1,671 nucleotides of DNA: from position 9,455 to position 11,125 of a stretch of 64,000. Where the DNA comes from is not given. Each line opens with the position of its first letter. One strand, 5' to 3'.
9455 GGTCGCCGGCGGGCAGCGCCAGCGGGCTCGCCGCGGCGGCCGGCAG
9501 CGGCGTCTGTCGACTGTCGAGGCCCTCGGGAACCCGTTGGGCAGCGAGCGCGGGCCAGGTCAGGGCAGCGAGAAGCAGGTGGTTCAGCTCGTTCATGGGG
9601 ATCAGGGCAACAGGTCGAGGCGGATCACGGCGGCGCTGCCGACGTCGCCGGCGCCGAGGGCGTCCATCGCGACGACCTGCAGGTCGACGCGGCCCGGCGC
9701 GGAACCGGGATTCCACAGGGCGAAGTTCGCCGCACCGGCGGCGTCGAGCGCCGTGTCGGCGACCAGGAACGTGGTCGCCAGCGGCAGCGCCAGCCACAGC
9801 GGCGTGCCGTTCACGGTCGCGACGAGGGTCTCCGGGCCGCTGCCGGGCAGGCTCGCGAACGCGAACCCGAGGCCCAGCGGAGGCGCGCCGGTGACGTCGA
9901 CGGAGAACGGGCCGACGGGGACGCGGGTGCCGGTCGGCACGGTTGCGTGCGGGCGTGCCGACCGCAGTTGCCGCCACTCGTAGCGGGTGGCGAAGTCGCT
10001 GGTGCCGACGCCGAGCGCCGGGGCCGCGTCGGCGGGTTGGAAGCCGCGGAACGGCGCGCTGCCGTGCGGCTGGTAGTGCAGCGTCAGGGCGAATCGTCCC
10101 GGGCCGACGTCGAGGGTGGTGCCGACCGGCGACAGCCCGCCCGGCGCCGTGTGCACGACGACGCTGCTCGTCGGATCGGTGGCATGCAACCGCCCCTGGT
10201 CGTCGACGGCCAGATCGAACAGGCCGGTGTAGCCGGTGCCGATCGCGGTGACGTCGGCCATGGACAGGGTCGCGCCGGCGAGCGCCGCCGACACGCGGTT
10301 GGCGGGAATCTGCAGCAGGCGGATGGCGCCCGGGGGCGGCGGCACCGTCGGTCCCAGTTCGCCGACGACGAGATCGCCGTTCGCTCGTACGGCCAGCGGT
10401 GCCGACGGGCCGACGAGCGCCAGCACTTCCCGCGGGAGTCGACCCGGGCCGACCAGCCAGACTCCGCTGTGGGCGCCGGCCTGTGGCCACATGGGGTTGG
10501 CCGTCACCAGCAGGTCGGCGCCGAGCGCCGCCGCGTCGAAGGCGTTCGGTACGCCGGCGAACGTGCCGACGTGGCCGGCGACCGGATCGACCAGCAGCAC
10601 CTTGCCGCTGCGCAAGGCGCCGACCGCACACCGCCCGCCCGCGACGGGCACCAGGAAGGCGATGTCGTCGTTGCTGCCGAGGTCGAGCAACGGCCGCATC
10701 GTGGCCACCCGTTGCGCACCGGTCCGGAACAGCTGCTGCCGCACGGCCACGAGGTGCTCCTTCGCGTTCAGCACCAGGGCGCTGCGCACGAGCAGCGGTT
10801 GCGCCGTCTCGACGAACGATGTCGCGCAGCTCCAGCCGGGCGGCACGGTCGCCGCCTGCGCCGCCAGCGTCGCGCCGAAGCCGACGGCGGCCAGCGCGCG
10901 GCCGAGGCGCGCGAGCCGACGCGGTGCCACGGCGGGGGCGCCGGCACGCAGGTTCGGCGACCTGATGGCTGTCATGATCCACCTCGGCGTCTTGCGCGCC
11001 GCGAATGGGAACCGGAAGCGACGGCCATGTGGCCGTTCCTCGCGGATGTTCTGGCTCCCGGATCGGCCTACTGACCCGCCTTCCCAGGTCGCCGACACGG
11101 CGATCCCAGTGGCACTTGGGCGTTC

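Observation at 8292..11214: Cobalamin riboswitch driving two paralogous secreted propeller proteins of unknown function (candidate undescribed B12-capture system)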

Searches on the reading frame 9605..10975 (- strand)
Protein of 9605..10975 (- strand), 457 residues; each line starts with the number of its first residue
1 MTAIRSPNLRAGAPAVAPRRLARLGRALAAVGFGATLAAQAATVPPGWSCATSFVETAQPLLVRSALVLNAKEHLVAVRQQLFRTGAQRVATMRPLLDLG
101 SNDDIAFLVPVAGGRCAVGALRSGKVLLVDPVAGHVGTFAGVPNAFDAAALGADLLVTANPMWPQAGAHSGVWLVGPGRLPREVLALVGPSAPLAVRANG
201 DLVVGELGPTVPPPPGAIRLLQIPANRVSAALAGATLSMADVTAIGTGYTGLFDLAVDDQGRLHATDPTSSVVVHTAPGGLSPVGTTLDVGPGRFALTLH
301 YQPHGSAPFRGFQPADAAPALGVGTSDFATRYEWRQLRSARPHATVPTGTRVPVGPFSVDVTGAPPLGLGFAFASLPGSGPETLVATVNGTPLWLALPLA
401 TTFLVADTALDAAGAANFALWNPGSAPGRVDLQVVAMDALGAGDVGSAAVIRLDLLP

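Call 6: search_protein_families(library=pfam, proteins=[window:9605-10975:-], max_evalue=0.01)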
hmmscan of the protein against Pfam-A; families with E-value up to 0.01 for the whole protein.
window:9605-10975:- (457 aa): 0 families

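Call 7: search_protein_families(library=ncbifam, proteins=[window:9605-10975:-], max_evalue=0.01)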
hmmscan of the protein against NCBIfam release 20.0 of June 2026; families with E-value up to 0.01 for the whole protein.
window:9605-10975:- (457 aa): 0 families

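Call 9: find_homologous_proteins(query=window:9605-10975:-)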
Query window:9605-10975:- (457 aa): 27 proteins with E <= 0.001 among 8000 candidates.
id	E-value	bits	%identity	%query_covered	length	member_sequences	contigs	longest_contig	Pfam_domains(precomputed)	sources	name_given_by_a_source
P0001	1.3e-288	975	100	100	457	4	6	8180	-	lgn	-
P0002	8.5e-190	650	69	100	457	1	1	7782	-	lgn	-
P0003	5.0e-187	641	68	100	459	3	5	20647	-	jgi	-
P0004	3.7e-183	628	68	100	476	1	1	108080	-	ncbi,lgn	-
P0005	1.3e-171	590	65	100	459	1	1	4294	-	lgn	-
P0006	1.5e-153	530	62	90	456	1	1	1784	-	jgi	jgi:hypothetical protein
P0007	5.2e-142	492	58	93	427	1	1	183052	-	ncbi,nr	ncbi:MAG: hypothetical protein KF830_02795 [Planctomycetes bacterium]|nr:hypothetical protein [Planc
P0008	1.4e-139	484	58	95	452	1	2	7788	-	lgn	-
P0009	7.2e-139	482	58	92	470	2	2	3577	-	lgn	-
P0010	6.6e-124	432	54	94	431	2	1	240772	-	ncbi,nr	ncbi:MAG: hypothetical protein JNL08_05185 [Planctomycetes bacterium]|nr:hypothetical protein [Planc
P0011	9.5e-123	429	54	90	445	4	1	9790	-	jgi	jgi:hypothetical protein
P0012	1.4e-99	352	47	95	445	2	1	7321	-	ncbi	-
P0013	8.0e-95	337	47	89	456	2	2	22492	-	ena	-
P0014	1.2e-90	323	46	90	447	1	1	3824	-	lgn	-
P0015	6.4e-90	320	45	99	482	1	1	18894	-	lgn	-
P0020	1.8e-83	299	44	94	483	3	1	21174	-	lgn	-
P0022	6.4e-78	281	48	72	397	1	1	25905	-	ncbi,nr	ncbi:MAG: hypothetical protein KDE27_11435 [Planctomycetes bacterium]|nr:hypothetical protein [Planc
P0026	2.0e-65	240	40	91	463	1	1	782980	-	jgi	jgi:hypothetical protein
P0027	5.4e-59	219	38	90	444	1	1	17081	-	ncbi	ncbi:MAG: hypothetical protein Fur0037_10390 [Planctomycetota bacterium]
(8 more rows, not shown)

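Call 11: find_encoding_contigs(protein=P0007, flank=8000, max_places=2)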
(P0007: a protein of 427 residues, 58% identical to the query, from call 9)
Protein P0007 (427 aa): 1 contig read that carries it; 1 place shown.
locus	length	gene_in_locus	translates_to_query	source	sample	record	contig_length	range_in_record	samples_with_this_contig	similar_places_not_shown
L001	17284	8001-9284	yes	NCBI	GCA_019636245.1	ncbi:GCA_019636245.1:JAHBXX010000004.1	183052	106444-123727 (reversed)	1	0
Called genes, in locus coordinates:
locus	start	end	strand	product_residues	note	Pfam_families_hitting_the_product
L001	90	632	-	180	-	PF20660:DUF6812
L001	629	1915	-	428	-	PF08245:Mur_ligase_M (faint), PF02875:Mur_ligase_C, PF27239:FOL3_C (weak)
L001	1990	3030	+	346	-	PF00756:Esterase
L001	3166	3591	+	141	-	PF00293:NUDIX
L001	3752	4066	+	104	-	PF02627:CMD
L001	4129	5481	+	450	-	-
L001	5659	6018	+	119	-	-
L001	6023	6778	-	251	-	PF01497:Peripla_BP_2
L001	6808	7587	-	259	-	-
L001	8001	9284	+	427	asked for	-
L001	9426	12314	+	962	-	PF10670:DUF4198 (faint), PF13715:CarbopepD_reg_2 (faint), PF20598:DUF6795 (faint), PF17210:SdrD_B (faint), PF22904:NOMO1-like_2nd (faint), PF23193:NOMO_3rd (faint), PF13620:CarboxypepD_reg, PF13620:CarboxypepD_reg, +3 more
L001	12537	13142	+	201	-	-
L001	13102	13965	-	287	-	-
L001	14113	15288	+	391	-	PF00266:Aminotran_5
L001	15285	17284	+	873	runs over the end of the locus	PF01624:MutS_I, PF05188:MutS_II, PF05192:MutS_III, PF05190:MutS_IV, PF00488:MutS_V, PF27441:MutS_C (weak)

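Call 12: find_encoding_contigs(protein=P0010, flank=8000, max_places=2)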
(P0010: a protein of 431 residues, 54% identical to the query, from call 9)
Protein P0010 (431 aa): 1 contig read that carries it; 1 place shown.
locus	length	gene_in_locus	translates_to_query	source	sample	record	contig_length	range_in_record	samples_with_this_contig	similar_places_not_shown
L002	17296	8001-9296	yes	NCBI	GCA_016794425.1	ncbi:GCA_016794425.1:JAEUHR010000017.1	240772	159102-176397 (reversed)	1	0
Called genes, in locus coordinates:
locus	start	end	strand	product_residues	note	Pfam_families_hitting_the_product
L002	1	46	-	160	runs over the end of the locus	PF10825:DUF2752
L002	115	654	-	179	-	PF20660:DUF6812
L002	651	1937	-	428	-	PF08245:Mur_ligase_M (faint), PF02875:Mur_ligase_C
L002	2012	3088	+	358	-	PF00756:Esterase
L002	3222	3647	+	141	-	PF00293:NUDIX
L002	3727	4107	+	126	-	PF02627:CMD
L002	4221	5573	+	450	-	-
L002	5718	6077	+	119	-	-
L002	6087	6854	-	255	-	PF01497:Peripla_BP_2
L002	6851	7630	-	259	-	-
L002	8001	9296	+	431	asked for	-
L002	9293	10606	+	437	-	-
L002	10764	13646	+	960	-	PF10670:DUF4198 (faint), PF02369:Big_1 (faint), PF17210:SdrD_B (faint), PF13715:CarbopepD_reg_2 (faint), PF23193:NOMO_3rd (faint), PF13620:CarboxypepD_reg, PF17802:SpaA (faint), PF13620:CarboxypepD_reg, +3 more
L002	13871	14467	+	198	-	-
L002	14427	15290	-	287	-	-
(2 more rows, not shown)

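Call 13: find_encoding_contigs(protein=P0026, flank=8000, max_places=2)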
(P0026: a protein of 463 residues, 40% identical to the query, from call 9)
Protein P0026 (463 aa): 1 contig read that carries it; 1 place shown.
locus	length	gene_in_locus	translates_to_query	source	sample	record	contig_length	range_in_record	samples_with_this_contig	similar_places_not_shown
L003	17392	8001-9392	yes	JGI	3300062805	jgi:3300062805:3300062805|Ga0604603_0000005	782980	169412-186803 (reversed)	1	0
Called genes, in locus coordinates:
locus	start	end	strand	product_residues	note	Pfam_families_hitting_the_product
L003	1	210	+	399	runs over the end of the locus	PF25917:BSH_RND, PF25967:RND-MFP_C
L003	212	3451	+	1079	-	PF00873:ACR_tran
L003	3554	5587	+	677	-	PF01344:Kelch_1 (faint), PF13415:Beta-prop_FBX42, PF13854:Kelch_HCF (faint), PF13964:Beta-prop_Calicin (faint), PF24981:Beta-prop_ATRN-LZTR1 (faint), PF24681:Kelch_KLHDC2_KLHL20_DRC7, PF13415:Beta-prop_FBX42, PF24681:Kelch_KLHDC2_KLHL20_DRC7 (weak), +3 more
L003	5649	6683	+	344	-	-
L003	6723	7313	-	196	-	PF13505:OMP_b-brl (weak)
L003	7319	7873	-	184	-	-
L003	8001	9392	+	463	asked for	-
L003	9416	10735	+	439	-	-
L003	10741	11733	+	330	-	-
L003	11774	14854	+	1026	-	PF01979:Amidohydro_1, PF07969:Amidohydro_3, PF01979:Amidohydro_1, PF07969:Amidohydro_3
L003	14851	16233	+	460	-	PF01979:Amidohydro_1 (weak), PF07969:Amidohydro_3 (weak)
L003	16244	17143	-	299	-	-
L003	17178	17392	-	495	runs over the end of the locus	PF00155:Aminotran_1_2, PF00702:Hydrolase, PF13419:HAD_2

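Call 14: find_encoding_contigs(protein=P0027, flank=8000, max_places=2)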
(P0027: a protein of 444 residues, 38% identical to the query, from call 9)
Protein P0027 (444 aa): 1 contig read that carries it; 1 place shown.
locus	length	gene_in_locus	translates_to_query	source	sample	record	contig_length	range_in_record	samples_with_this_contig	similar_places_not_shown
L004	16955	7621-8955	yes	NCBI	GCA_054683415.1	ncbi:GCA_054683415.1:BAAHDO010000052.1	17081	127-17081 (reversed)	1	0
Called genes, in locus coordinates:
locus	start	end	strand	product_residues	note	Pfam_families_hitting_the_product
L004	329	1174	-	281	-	PF06325:PrmA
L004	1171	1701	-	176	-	PF02441:Flavoprotein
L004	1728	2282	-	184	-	PF00625:Guanylate_kin, PF13238:AAA_18, PF13671:AAA_33 (weak)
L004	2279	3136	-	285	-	PF03755:YicC-like_N, PF08340:YicC-like_C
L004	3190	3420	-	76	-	PF03840:SecG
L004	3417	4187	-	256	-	PF00121:TIM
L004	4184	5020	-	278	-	PF00793:DAHP_synth_1, PF03102:NeuB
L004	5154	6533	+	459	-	PF00282:Pyridoxal_deC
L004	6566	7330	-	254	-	-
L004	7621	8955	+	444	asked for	-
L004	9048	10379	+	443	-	-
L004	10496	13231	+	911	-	PF00775:Dioxygenase_C (faint), PF02369:Big_1 (faint), PF10670:DUF4198 (faint), PF13715:CarbopepD_reg_2 (faint), PF20598:DUF6795 (faint), PF22904:NOMO1-like_2nd (faint), PF13620:CarboxypepD_reg, PF13620:CarboxypepD_reg, +4 more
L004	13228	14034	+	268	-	-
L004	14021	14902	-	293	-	PF07285:DUF1444 (weak)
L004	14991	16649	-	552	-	PF13768:VWA_3 (faint)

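Call 15: find_encoding_contigs(protein=P0022, flank=8000, max_places=2)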
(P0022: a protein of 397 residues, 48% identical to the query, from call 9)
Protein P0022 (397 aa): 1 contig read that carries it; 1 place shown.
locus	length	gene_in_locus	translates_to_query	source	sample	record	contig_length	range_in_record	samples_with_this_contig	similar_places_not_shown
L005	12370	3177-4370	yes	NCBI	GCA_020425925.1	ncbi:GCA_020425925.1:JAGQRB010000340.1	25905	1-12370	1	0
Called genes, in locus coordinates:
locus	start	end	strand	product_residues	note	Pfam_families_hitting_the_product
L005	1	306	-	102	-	?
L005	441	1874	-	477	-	PF24684:Vgb_lyase (faint), PF08450:SGL (faint)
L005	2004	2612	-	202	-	-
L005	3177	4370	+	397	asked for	-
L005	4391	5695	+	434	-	-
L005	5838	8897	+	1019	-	PF10670:DUF4198 (faint), PF13715:CarbopepD_reg_2 (faint), PF20598:DUF6795 (faint), PF23193:NOMO_3rd (faint), PF17210:SdrD_B (faint), PF22904:NOMO1-like_2nd (faint), PF13620:CarboxypepD_reg, PF13620:CarboxypepD_reg, +4 more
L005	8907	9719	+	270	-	-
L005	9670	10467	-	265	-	-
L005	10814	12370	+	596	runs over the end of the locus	PF00498:FHA, PF16697:Yop-YscD_cpl, PF00158:Sigma54_activat, PF14532:Sigma54_activ_2, PF25601:AAA_lid_14, PF02954:HTH_8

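Call 16: find_encoding_contigs(protein=P0013, flank=8000, max_places=2)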
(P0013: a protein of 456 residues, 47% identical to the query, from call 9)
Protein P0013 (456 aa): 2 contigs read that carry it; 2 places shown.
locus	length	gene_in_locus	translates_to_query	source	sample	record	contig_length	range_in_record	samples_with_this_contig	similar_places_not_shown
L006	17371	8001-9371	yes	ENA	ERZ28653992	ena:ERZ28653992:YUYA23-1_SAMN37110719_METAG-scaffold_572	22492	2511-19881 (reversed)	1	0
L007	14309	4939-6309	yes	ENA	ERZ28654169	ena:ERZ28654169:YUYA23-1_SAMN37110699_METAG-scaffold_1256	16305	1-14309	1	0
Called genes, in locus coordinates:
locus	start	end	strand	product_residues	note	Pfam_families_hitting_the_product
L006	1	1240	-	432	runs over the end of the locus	PF08245:Mur_ligase_M (faint), PF02875:Mur_ligase_C, PF27239:FOL3_C (weak)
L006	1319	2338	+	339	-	PF00756:Esterase, PF01738:DLH (faint)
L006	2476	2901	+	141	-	PF00293:NUDIX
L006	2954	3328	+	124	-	PF02627:CMD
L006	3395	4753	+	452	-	-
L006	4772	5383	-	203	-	-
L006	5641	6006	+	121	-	-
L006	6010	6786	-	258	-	PF01497:Peripla_BP_2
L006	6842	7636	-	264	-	-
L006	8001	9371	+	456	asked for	-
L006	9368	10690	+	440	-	-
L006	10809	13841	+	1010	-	PF02369:Big_1 (faint), PF13715:CarbopepD_reg_2 (faint), PF17210:SdrD_B (faint), PF22904:NOMO1-like_2nd (faint), PF13620:CarboxypepD_reg, PF17802:SpaA (faint), PF13620:CarboxypepD_reg, PF13620:CarboxypepD_reg (weak), +2 more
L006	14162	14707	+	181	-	-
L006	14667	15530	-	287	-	-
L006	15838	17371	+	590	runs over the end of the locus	PF16697:Yop-YscD_cpl, PF00498:FHA, PF00158:Sigma54_activat, PF14532:Sigma54_activ_2 (weak), PF25601:AAA_lid_14, PF02954:HTH_8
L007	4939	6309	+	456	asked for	-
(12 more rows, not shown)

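Call 17: find_encoding_contigs(protein=P0020, flank=8000, max_places=2)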
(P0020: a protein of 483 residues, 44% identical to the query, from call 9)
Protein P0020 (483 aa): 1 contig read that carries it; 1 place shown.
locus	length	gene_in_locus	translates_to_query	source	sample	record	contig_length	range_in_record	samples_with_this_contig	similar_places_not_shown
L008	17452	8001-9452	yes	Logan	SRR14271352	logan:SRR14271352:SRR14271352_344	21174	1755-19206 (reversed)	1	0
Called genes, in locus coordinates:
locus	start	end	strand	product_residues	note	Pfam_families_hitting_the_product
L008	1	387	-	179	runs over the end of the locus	PF20660:DUF6812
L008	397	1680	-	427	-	PF08245:Mur_ligase_M (weak), PF02875:Mur_ligase_C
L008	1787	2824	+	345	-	PF01738:DLH (faint), PF00756:Esterase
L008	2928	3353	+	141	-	PF00293:NUDIX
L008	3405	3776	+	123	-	PF02627:CMD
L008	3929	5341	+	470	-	-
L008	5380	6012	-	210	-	-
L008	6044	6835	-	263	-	PF01497:Peripla_BP_2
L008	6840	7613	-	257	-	-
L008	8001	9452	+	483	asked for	-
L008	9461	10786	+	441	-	-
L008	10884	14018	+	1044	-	PF17210:SdrD_B (faint), PF00775:Dioxygenase_C (faint), PF02369:Big_1 (faint), PF13715:CarbopepD_reg_2 (faint), PF23193:NOMO_3rd (faint), PF13620:CarboxypepD_reg, PF13620:CarboxypepD_reg (weak), PF13620:CarboxypepD_reg (weak), +5 more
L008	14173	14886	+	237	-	-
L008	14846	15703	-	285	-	-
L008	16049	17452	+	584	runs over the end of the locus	PF16697:Yop-YscD_cpl, PF00498:FHA, PF00158:Sigma54_activat, PF14532:Sigma54_activ_2 (weak), PF25601:AAA_lid_14, PF02954:HTH_8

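Call 26: predict_structure(alignment_id=A1)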
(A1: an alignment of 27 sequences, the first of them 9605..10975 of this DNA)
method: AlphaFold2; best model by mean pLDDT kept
length: 457 residues; sequences in the alignment: 27
mean_pLDDT: 88.9   pTM: 0.84
mean pLDDT of the five models: 88.9, 88.3, 87.0, 86.5, 85.5
residues with pLDDT >= 90: 359; 70-90: 48; 50-70: 10; < 50: 40
segments of 3 or more residues with pLDDT < 50: 1-25, 27-37, 212-215
pLDDT, mean of each block of 10 residues (from residue 1): 29 36 48 51 92 96 94 95 96 95 96 96 98 97 97 96 90 97 94 95 87 65 98 97 94 95 94 96 96 93 89 92 95 96 96 97 96 91 88 92 96 97 90 92 87 95
secondary structure, 60 per line:
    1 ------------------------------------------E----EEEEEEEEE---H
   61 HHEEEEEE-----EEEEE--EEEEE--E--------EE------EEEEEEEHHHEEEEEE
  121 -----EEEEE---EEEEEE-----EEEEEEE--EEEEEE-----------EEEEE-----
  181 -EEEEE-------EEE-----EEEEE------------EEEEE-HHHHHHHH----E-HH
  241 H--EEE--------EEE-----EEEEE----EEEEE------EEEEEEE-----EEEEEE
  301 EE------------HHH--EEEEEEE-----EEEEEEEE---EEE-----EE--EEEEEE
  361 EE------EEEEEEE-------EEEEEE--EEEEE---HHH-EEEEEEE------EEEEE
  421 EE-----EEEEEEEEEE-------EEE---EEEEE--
elements in order: E48-56 E63-68 E74-78 E81-85 E105-111 E115-120 E126-130 E134-139 E145-151 E154-159 E171-175 E182-186 E194-196 E202-206 E219-223 H225-232 E244-246 E255-257 E263-267 E272-276 E283-289 E295-302 E320-326 E332-339 E343-345 E355-362 E369-375 E383-388 E391-395 E403-409 E416-422 E428-437 E445-447 E451-455

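Call 29: fold_search(model_id=the predicted structure, library=pdb)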
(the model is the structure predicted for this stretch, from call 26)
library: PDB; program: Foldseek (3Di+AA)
matches with E <= 10: 1378; with E <= 0.001: 298
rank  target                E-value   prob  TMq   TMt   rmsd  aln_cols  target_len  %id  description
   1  6voa_B                3.7e-08  1.00  0.33  0.25  19.4       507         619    9  Cryo-EM structure of the BBSome-ARL6 complex (released 2020-06-24)
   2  6vbu_2                2.4e-07  1.00  0.33  0.24  20.5       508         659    9  Structure of the bovine BBSome complex (released 2020-01-29)
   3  6vbu_1                3.1e-07  1.00  0.35  0.33  23.1       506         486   10  Structure of the bovine BBSome complex (released 2020-01-29)
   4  9jur                  6.0e-07  1.00  0.37  0.58   9.4       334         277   15  Crystal Structure of NHL domain of human E3 ubiquitin-protein ligase TRIM71 (released 2025-04-30)
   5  3kgg                  7.6e-07  1.00  0.45  0.62   4.9       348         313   14  X-ray structure of perdeuterated diisopropyl fluorophosphatase (DFPase): Perdeuteration of proteins for neutron diffract (released 2010-04-07)
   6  8j72_B                7.6e-07  1.00  0.39  0.61   5.8       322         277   16  Crystal structure of mammalian Trim71 in complex with lncRNA Trincr1 (released 2024-03-06)
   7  2dso_C                8.8e-07  1.00  0.43  0.58  11.0       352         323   13  Crystal structure of D138N mutant of Drp35, a 35kDa drug responsive protein from Staphylococcus aureus (released 2006-12-12)
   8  6d69                  9.7e-07  1.00  0.39  0.58   5.3       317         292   11  Crystal Structure of the NHL Repeat Region of D. melanogaster Thin (released 2019-04-24)
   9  2gvx                  1.1e-06  1.00  0.44  0.62   4.8       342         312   13  Structure of diisopropyl fluorophosphatase (DFPase), mutant D229N / N175D (released 2006-09-19)
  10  2gvu                  1.2e-06  1.00  0.44  0.61   5.1       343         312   14  Crystal structure of diisopropyl fluorophosphatase (DFPase), mutant D229N / N120D (released 2006-09-19)
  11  5d9b                  1.4e-06  1.00  0.42  0.58   5.9       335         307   11  Luciferin-regenerating enzyme solved by SIRAS using XFEL (refined against native data) (released 2015-09-23)
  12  3ott_B                1.4e-06  1.00  0.44  0.29   8.0       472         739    8  Crystal Structure of the extracellular domain of the putative one component system BT4673 from B. thetaiotaomicron (released 2011-08-10)
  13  2iao                  1.5e-06  1.00  0.45  0.63   4.7       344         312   14  Crystal structure of squid ganglion DFPase E37Q mutant (released 2006-09-26)
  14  2dg1_B                1.5e-06  1.00  0.44  0.60  10.8       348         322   14  Crystal structure of Drp35, a 35kDa drug responsive protein from Staphylococcus aureus, complexed with Ca2+ (released 2006-12-12)
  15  6fq3_A                1.5e-06  1.00  0.36  0.41   9.4       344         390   14  Crystal structure of Danio rerio Lin41 filamin-NHL domains in complex with lin-29A 5'UTR 13mer RNA (released 2018-05-09)
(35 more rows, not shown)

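Call 35: search_solved_structures(query=A1, max_evalue=10)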
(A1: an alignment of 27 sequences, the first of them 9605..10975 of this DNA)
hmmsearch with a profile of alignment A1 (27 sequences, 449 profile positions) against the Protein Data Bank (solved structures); distinct sequences matched with E-value up to 10: 29.
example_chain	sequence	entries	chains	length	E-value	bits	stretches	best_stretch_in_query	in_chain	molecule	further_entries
6ren_A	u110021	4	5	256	6.1e-06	28.6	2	231-274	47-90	3fPizza6-SH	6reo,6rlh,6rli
6rej_A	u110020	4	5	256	0.00019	23.7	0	240-275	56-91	Pizza6-SH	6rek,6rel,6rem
7zph_A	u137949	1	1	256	0.00071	21.8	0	230-274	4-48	Pizza6-TNK-RSH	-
7zpw_A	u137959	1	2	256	0.0015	20.7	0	230-275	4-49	Pizza6-TSK-TSH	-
7zq2_A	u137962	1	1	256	0.002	20.4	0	230-275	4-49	Pizza6-RSH-TSH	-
7zqg_A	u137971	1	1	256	0.002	20.3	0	230-275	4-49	Pizza6-KSH-TSH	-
6qsd_A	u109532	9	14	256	0.0029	19.8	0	230-275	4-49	Pizza6S | Pizza6-S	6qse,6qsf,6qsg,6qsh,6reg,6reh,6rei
7zpz_A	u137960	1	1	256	0.0036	19.5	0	230-275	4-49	Pizza6-TSR-TSH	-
6f0t_A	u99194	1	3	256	0.0036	19.5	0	230-274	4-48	Pizza6-SFW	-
3wwa_A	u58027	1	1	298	0.0037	19.5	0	230-274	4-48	Pizza7H protein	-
3ww9_A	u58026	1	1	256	0.0054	18.9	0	230-274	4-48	pizza6 protein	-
6f0s_A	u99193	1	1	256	0.0078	18.4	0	230-275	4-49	Pizza6-SYW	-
6i37_A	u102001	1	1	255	0.0091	18.2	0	240-275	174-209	nv1Pizza6-AYW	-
7zcj_A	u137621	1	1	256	0.011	18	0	230-274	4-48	Pizza6-TNH-TSH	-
5chb_A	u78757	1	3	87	0.011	17.9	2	240-273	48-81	nvPizza2-S16H58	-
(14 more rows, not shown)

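Call 66: search_protein_families(library=pfam, proteins=[L003:10741-11733:+], max_evalue=0.001)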
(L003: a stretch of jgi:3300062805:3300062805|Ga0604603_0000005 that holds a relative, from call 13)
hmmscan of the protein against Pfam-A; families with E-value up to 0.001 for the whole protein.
L003:10741-11733:+ (330 aa): 0 families

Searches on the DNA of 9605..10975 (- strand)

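Call 18: search_rna_families(sources=[L001, L002, L003, L004, L005, L006, L007, L008], threshold=gathering)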
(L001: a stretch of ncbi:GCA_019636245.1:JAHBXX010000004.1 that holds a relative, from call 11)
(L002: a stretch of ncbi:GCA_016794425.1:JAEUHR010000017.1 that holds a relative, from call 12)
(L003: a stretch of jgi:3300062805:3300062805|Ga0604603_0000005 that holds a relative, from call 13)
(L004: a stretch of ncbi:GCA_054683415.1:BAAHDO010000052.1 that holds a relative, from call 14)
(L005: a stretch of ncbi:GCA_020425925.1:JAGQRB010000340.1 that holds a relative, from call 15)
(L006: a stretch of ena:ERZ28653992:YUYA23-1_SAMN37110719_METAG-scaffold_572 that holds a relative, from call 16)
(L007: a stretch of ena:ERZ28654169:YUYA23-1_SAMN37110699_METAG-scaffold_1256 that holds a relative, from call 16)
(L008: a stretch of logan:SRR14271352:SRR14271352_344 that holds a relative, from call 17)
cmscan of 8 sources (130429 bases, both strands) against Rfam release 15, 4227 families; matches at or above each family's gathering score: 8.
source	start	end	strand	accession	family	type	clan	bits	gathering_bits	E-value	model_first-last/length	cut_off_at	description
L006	7781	7939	+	RF00174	Cobalamin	Cis-reg; riboswitch;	CL00101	88.7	31.5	2.8e-20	16-175/189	no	Cobalamin riboswitch aptamer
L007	4703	4891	+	RF00174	Cobalamin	Cis-reg; riboswitch;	CL00101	87.9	31.5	5e-20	1-189/189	no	Cobalamin riboswitch aptamer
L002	7765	7895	+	RF00174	Cobalamin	Cis-reg; riboswitch;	CL00101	85.2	31.5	2.9e-19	45-169/189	no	Cobalamin riboswitch aptamer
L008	7805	7937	+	RF00174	Cobalamin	Cis-reg; riboswitch;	CL00101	81.9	31.5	2.6e-18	45-169/189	no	Cobalamin riboswitch aptamer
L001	7730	7861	+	RF00174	Cobalamin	Cis-reg; riboswitch;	CL00101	81.8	31.5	2.7e-18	45-169/189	no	Cobalamin riboswitch aptamer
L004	7424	7558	+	RF00174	Cobalamin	Cis-reg; riboswitch;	CL00101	75.1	31.5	2.2e-16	45-169/189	no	Cobalamin riboswitch aptamer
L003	7808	7936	+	RF00174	Cobalamin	Cis-reg; riboswitch;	CL00101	73.4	31.5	6.8e-16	45-169/189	no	Cobalamin riboswitch aptamer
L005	2827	2975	+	RF00174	Cobalamin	Cis-reg; riboswitch;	CL00101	69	31.5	1.3e-14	45-169/189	no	Cobalamin riboswitch aptamer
